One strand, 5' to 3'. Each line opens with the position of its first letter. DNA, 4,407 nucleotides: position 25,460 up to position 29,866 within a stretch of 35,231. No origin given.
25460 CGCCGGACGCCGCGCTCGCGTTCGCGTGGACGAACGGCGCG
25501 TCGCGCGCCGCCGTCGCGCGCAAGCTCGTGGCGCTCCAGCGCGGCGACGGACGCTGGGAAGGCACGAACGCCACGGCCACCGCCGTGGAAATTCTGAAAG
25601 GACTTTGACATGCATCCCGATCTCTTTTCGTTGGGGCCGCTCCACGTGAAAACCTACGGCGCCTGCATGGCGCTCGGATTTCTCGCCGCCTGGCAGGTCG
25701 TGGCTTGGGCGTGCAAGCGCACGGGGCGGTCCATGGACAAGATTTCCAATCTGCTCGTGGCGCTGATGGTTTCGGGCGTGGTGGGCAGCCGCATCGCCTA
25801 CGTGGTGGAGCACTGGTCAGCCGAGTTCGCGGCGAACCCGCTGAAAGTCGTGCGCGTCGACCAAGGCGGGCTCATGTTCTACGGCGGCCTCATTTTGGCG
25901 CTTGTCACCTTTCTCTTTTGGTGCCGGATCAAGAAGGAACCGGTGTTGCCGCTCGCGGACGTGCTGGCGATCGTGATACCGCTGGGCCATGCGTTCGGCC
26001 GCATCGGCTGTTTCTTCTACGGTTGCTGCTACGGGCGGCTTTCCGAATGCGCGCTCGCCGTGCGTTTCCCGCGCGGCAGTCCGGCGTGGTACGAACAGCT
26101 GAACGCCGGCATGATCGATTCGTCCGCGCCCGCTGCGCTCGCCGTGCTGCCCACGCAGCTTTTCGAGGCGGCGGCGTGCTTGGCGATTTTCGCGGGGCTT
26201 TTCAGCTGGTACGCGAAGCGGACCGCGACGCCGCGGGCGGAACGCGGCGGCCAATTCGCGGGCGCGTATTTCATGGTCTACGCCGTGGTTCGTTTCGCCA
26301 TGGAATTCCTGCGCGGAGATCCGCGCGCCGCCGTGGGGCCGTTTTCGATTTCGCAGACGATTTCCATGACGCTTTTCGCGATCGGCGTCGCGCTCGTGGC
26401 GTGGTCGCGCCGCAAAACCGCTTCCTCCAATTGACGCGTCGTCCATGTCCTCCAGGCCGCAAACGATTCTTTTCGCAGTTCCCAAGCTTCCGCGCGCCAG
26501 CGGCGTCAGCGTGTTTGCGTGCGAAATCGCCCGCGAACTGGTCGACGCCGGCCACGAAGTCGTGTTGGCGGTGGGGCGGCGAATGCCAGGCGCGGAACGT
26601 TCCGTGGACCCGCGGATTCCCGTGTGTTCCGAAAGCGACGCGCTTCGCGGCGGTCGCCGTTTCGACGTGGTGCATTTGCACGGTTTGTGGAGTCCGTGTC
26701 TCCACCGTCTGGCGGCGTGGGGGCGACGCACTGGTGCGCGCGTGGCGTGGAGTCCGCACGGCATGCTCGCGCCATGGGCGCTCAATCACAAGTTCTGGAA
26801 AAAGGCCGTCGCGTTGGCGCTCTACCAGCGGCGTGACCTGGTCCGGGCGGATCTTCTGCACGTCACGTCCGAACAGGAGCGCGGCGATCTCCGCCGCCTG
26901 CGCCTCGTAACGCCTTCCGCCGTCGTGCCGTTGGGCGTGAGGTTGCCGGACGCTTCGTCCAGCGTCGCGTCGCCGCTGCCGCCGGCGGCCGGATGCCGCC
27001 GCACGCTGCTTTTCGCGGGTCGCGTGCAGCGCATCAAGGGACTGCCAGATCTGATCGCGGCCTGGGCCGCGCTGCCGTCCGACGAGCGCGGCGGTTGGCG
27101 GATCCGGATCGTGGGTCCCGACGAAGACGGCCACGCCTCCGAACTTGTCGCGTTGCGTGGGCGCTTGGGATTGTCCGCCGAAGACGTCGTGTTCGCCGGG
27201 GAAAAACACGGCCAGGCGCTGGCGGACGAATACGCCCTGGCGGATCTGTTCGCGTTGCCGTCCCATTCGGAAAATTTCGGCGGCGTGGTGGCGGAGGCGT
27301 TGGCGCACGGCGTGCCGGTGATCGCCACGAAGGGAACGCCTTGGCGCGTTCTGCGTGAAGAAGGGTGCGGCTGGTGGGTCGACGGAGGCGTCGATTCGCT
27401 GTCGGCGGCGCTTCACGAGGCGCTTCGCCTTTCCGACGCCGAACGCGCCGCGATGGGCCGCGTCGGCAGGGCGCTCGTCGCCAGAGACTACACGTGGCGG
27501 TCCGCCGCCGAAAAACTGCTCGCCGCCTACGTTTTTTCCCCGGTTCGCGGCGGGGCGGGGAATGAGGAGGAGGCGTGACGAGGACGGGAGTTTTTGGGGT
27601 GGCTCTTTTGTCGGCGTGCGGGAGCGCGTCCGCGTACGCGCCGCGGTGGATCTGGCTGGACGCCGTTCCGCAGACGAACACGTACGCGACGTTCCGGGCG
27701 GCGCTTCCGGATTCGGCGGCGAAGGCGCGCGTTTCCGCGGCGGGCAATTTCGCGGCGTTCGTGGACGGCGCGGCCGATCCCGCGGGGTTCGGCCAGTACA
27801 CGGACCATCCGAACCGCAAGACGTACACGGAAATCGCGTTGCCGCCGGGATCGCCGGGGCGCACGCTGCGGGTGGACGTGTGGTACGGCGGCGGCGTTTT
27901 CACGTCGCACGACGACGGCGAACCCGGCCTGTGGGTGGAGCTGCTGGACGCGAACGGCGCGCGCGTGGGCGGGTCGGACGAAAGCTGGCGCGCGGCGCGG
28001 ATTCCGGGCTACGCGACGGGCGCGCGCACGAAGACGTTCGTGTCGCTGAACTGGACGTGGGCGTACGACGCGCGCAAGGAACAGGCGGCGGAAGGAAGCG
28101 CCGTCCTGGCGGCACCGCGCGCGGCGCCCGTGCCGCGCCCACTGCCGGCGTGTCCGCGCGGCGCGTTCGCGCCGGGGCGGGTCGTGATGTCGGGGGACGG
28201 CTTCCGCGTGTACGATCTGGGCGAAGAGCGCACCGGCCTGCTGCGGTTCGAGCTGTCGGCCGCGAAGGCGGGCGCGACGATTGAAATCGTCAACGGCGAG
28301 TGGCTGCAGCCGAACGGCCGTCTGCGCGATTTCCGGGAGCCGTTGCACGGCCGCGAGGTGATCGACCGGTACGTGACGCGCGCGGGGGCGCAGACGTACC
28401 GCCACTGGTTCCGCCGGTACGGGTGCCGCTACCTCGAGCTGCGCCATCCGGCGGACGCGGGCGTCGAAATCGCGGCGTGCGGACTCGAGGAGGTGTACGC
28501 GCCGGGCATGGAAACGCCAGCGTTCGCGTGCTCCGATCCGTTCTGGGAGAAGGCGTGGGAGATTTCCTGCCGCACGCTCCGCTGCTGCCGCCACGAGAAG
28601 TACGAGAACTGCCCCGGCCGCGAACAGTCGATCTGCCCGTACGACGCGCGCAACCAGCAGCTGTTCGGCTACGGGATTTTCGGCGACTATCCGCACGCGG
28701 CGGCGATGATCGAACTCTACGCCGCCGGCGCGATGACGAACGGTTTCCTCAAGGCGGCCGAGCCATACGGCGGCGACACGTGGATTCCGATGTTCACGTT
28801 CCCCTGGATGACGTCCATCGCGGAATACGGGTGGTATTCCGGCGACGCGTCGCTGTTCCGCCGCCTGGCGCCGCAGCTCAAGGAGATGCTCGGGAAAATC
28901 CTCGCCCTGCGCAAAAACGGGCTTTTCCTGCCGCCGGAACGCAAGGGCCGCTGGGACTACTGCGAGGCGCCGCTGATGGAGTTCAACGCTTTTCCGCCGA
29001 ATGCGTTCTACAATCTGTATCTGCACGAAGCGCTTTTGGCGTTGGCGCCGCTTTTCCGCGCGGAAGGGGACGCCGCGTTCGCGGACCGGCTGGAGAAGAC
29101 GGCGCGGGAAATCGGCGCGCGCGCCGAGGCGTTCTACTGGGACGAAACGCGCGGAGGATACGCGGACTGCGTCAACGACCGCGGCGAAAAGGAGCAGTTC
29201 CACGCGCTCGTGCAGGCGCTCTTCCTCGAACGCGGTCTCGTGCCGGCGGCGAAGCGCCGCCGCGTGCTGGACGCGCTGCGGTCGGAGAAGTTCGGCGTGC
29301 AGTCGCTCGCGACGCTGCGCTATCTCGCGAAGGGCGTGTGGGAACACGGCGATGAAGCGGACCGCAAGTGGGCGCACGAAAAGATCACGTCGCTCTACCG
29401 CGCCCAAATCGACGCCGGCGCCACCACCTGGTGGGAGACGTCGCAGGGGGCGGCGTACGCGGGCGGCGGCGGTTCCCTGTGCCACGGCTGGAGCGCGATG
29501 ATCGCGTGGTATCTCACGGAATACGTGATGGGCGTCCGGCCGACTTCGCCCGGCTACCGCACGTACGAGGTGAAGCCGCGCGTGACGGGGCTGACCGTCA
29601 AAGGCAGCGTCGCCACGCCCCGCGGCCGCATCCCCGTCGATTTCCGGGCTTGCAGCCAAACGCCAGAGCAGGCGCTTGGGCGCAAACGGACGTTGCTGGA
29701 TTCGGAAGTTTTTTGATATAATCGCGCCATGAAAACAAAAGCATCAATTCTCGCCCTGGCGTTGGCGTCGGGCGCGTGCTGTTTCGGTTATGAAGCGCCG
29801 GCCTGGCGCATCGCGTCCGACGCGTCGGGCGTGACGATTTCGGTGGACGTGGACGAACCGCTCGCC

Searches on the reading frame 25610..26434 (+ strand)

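Call 8: search_protein_families(library=pfam, proteins=[window:25610-26434:+], max_evalue=0.001)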
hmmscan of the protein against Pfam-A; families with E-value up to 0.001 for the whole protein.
window:25610-26434:+ (274 aa): 1 family
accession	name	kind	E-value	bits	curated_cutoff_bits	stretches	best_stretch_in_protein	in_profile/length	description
PF01790.23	LGT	-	7.2e-61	206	24.9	1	3-265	1-240/240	Prolipoprotein diacylglyceryl transferase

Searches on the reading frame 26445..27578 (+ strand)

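Call 73: search_protein_families(library=pfam, proteins=[window:26445-27578:+], max_evalue=0.001)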
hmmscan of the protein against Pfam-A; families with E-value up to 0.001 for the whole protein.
window:26445-27578:+ (377 aa): 6 families
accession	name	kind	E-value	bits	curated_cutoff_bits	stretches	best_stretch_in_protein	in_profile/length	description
PF13692.12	Glyco_trans_1_4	-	1.4e-22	81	27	1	186-327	2-140/142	Glycosyl transferases group 1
PF00534.26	Glycos_transf_1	-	3.2e-22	79.3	26.4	1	186-339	16-167/172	Glycosyl transferases group 1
PF13439.12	Glyco_transf_4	-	7.2e-16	59.1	28.5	1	19-166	2-167/170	Glycosyltransferase Family 4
PF20706.3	GT4-conflict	-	2.5e-15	56.8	26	1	174-358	187-385/385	Family 4 Glycosyltransferase in conflict systems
PF13579.12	Glyco_trans_4_4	-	2.3e-14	54.5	29.7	1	19-164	1-158/158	Glycosyl transferase 4-like domain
PF13524.12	Glyco_trans_1_2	-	0.00034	21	25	1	216-360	13-144/144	Glycosyl transferase-like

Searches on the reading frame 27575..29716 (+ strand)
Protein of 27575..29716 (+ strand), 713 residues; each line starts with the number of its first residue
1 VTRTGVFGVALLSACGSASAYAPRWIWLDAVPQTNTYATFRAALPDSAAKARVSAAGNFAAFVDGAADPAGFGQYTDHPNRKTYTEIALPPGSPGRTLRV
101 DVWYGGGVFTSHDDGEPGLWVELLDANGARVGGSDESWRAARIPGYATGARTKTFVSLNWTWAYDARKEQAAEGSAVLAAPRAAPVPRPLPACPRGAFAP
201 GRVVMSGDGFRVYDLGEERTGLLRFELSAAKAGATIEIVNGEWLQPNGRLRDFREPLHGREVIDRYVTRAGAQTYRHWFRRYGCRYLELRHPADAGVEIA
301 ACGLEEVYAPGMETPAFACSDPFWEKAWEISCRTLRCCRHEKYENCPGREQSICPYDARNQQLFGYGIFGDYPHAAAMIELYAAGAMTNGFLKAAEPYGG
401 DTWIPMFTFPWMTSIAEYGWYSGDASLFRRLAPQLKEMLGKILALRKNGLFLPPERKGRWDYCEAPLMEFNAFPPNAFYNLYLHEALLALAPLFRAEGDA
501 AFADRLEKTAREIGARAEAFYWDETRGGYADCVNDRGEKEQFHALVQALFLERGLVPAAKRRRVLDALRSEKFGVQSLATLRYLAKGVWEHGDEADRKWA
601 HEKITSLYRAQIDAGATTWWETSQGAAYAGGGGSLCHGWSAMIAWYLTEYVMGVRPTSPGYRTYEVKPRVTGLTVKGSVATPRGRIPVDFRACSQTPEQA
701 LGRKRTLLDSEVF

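Call 73: search_protein_families(library=pfam, proteins=[window:27575-29716:+], max_evalue=0.001)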
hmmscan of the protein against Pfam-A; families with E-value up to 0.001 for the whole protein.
window:27575-29716:+ (713 aa): 3 families
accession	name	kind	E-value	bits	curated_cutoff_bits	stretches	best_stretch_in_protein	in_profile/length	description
PF17389.8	Bac_rhamnosid6H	-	2.8e-14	53.6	24.5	1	314-651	3-339/339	Bacterial alpha-L-rhamnosidase 6 hairpin glycosidase domain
PF05592.18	Bac_rhamnosid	-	4.1e-09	36.7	22.2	1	208-292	5-87/102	Bacterial alpha-L-rhamnosidase concanavalin-like domain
PF17390.7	Bac_rhamnosid_C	-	1.6e-05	25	22.1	1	653-693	1-43/78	Bacterial alpha-L-rhamnosidase C-terminal domain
